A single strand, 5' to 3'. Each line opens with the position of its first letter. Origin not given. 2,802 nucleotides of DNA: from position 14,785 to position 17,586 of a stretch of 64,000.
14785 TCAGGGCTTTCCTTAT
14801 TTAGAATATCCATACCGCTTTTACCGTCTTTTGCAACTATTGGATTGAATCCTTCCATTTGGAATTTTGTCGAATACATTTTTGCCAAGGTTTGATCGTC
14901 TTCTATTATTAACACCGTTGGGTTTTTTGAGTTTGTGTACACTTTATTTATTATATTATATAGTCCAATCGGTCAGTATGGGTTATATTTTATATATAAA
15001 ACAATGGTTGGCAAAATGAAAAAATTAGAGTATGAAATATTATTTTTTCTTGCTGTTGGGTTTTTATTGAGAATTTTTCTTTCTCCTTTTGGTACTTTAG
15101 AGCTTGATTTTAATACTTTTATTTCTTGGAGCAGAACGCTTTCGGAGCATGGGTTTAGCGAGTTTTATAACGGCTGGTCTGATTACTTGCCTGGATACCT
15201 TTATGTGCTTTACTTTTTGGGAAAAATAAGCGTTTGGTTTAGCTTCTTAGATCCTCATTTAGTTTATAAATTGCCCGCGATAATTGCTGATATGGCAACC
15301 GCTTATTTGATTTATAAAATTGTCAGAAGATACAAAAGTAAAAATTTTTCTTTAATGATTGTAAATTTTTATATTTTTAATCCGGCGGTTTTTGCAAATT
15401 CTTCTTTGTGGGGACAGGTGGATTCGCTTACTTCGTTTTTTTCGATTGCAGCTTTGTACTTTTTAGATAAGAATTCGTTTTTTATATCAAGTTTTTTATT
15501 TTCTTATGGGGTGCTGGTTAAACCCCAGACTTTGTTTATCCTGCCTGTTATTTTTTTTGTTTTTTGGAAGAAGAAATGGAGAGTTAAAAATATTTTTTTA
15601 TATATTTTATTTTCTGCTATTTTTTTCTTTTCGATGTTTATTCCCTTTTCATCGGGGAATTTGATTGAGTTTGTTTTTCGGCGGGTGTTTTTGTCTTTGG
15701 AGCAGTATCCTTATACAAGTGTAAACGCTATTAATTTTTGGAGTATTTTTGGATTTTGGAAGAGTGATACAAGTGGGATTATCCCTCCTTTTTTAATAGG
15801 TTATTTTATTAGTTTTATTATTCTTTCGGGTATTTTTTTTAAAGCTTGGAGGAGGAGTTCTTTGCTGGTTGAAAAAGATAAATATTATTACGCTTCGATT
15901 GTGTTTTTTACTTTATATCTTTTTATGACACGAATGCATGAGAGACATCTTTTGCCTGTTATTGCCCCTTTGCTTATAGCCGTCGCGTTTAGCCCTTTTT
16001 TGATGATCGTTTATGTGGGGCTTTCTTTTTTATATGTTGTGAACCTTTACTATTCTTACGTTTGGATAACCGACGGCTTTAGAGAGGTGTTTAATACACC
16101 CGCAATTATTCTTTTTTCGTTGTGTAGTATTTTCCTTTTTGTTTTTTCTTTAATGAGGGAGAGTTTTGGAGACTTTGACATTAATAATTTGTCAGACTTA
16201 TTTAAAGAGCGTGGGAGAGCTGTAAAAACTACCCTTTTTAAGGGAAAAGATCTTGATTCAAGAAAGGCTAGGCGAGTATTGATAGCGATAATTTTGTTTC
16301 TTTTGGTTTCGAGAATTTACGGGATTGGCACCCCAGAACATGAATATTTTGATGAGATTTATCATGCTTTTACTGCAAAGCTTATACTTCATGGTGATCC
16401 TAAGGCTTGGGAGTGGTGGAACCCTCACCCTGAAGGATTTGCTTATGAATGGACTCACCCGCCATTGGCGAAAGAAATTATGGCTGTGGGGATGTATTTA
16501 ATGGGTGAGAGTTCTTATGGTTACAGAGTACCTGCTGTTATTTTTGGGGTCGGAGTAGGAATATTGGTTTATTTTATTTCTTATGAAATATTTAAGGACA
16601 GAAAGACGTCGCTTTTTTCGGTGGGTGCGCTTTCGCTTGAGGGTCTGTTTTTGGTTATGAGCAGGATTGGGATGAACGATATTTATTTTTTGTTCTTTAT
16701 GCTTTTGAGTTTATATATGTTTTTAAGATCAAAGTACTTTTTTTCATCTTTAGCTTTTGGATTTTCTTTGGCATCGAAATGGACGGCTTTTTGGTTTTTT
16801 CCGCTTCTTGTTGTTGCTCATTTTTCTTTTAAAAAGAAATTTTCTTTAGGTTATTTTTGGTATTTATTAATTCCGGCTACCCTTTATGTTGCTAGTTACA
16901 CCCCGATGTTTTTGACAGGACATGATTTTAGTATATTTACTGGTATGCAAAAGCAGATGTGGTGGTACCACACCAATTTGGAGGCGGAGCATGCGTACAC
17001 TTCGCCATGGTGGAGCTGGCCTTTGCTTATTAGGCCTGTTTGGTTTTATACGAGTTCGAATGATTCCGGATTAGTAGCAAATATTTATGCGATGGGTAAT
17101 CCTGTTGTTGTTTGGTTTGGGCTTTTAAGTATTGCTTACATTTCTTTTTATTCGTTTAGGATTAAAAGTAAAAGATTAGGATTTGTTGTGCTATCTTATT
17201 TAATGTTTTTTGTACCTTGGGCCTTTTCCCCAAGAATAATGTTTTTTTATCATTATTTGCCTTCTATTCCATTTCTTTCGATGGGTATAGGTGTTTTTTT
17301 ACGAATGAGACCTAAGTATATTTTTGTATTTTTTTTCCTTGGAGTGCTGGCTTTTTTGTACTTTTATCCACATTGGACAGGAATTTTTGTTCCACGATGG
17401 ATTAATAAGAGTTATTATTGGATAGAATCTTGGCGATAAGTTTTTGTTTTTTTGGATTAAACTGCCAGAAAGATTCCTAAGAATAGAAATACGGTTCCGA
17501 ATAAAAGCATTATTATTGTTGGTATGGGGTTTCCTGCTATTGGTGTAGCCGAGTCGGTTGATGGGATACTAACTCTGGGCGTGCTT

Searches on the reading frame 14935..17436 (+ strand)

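Call 53: search_protein_families(library=pfam, proteins=[window:14935-17436:+], max_evalue=0.0001)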
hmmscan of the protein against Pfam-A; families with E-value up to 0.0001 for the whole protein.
window:14935-17436:+ (834 aa): 3 families
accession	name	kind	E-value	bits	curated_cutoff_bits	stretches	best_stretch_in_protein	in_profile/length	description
PF16192.10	PMT_4TMC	-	1.8e-15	57.4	32.4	1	666-833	3-202/202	C-terminal four TMM region of protein-O-mannosyltransferase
PF13231.12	PMT_2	-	2.3e-13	51.1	26.1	2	508-646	2-148/160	Dolichyl-phosphate-mannose-protein mannosyltransferase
PF02366.24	PMT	-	1.6e-10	41.4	22.7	1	452-639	3-212/245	Dolichyl-phosphate-mannose-protein mannosyltransferase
